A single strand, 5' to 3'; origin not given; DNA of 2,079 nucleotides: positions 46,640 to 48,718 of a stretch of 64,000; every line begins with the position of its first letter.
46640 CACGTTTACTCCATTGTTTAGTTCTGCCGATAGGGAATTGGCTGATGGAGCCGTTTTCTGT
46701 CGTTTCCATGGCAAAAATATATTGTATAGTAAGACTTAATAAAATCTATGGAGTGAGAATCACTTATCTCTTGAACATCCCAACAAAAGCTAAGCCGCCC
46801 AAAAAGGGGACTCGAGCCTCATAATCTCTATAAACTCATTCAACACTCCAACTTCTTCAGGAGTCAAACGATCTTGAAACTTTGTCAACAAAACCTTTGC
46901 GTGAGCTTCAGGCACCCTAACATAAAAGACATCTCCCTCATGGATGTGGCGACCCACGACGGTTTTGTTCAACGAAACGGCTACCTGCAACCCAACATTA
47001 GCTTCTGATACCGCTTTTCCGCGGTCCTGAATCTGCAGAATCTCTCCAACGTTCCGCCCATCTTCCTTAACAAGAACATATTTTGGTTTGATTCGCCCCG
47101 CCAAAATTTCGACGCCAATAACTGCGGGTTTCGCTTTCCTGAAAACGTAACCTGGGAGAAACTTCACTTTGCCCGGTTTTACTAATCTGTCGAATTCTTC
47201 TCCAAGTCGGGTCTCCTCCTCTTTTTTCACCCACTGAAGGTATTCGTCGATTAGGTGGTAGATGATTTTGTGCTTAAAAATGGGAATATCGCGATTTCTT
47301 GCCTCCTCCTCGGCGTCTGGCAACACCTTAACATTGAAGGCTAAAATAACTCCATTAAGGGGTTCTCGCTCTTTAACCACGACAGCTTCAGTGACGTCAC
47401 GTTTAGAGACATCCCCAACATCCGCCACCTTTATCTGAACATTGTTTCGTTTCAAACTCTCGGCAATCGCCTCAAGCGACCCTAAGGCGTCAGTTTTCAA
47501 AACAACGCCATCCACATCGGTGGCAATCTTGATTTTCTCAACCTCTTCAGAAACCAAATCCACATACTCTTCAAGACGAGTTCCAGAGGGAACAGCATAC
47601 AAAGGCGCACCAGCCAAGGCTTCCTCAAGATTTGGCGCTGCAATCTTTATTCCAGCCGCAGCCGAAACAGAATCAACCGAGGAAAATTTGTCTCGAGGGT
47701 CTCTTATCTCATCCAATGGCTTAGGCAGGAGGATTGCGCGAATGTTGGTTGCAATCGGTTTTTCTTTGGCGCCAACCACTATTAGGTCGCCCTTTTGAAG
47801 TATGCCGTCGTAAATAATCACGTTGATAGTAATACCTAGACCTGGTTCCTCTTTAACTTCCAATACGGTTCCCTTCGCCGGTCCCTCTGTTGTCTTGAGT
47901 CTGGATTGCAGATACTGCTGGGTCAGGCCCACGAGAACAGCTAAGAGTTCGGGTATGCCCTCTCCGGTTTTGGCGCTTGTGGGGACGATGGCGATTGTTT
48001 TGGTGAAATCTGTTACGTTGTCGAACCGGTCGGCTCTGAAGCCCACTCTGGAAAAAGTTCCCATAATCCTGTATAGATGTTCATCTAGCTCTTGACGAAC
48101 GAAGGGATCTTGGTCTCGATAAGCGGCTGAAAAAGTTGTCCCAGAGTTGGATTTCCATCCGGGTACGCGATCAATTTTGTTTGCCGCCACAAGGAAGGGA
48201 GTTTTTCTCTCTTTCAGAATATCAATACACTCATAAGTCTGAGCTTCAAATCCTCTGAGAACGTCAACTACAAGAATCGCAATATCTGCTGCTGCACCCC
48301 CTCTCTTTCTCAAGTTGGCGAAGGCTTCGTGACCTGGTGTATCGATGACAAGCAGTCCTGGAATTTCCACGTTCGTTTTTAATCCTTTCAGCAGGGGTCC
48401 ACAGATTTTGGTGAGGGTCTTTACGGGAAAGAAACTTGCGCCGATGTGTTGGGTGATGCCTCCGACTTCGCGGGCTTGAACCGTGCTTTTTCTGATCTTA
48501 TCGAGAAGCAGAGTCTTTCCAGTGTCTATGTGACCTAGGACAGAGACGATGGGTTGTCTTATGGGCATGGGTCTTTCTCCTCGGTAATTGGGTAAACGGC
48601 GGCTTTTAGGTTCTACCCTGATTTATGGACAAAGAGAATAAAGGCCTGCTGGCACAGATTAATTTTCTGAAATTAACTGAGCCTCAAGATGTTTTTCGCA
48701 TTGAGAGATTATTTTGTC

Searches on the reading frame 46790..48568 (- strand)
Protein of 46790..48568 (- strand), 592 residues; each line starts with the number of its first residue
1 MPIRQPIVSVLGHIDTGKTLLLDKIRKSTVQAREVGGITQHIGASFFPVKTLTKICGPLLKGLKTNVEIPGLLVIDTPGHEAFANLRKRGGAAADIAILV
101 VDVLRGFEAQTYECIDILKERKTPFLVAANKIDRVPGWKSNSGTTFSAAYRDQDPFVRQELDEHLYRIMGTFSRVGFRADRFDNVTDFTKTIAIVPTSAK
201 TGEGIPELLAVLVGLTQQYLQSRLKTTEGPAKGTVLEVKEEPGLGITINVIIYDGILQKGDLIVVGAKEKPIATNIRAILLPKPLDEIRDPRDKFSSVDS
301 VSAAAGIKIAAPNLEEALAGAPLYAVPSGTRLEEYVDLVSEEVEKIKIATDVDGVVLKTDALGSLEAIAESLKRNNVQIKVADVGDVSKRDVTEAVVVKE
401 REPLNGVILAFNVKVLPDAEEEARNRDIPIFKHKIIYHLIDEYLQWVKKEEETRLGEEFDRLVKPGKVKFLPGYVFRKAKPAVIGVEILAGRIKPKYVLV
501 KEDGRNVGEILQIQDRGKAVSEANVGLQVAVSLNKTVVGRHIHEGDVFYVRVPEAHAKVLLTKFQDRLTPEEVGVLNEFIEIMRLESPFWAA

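Call 3: search_protein_families(library=pfam, proteins=[window:46790-48568:-], max_evalue=0.1)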
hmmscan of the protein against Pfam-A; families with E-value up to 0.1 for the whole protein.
window:46790-48568:- (592 aa): 8 families
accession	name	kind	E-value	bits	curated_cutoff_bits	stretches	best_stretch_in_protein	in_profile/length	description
PF14578.12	GTP_EFTU_D4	-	6.4e-32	109.7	23.8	1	464-549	1-86/86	Elongation factor Tu domain 4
PF00009.33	GTP_EFTU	-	4.3e-29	101.9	26.5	1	7-216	5-186/188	Elongation factor Tu GTP binding domain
PF11987.13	IF-2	-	1.3e-20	73.9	27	1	344-443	17-116/117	Translation-initiation factor 2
PF01926.29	MMR_HSR1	-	1.1e-06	29.1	21.9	1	8-131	2-113/113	50S ribosome-binding GTPase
PF03144.31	GTP_EFTU_D2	-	2.4e-06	28.3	30.3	1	248-323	4-72/73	Elongation factor Tu domain 2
PF08477.19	Roc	-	0.00092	19.9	27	1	8-133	2-119/119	Ras of Complex, Roc, domain of DAPkinase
PF22042.2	EF-G_D2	-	0.0067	17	27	1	230-270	1-39/84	Elongation factor G domain 2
PF00071.28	Ras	-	0.076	13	21.6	0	66-133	44-115/162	Ras family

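Call 4: search_protein_families(library=ncbifam, proteins=[window:46790-48568:-], max_evalue=0.1)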
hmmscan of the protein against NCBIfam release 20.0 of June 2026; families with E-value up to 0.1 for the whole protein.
window:46790-48568:- (592 aa): 44 families (the best 25 are shown)
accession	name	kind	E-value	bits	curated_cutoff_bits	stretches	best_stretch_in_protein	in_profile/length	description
NF003078.0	PRK04004.1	equivalog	1.8e-256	852.4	468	1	3-591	9-597/598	translation initiation factor IF-2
TIGR00491.2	aIF-2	equivalog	1.1e-243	810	554.75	1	3-591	2-590/591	translation initiation factor IF-2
NF011418.0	PRK14845.1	equivalog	1.8e-241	804.1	756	2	19-591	475-1048/1049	translation initiation factor IF-2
TIGR00487.1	IF-2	equivalog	1.3e-52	179.3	424.4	3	3-134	85-199/587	translation initiation factor IF-2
TIGR00231.1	small_GTP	domain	1.5e-16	60.6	42.5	1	8-142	6-132/164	GTP-binding protein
TIGR00475.1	selB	equivalog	1.2e-13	50.7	242.25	2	7-135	2-116/581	selenocysteine-specific translation elongation factor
NF009892.0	PRK13351.1-3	equivalog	3.2e-13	49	640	1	8-135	6-138/623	elongation factor G-like protein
NF001964.0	PRK00741.1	equivalog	7.8e-12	44.4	473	1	74-134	85-145/529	peptide chain release factor 3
NF009381.0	PRK12740.1-5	subfamily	1.4e-10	40.3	583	1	8-134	12-138/692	elongation factor G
TIGR01393.1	lepA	equivalog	2.3e-10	39.5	533.9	1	8-133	6-133/595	translation elongation factor 4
NF012153.1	tet_protect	equivalog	2.3e-10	39.4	775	1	10-134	5-129/614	tetracycline resistance ribosomal protection protein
NF000120.3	47473_otr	exception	1.7e-09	36.8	900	1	10-135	7-132/608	tetracycline resistance ribosomal protection protein Otr(A)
TIGR00503.1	prfC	equivalog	2e-09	36.5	466.95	1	74-134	84-144/527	peptide chain release factor 3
NF009891.0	PRK13351.1-1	equivalog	1.4e-08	33.8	597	1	8-134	12-138/681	elongation factor G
TIGR01394.1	TypA_BipA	equivalog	9.1e-08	30.8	757.3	1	8-135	4-129/594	translational GTPase TypA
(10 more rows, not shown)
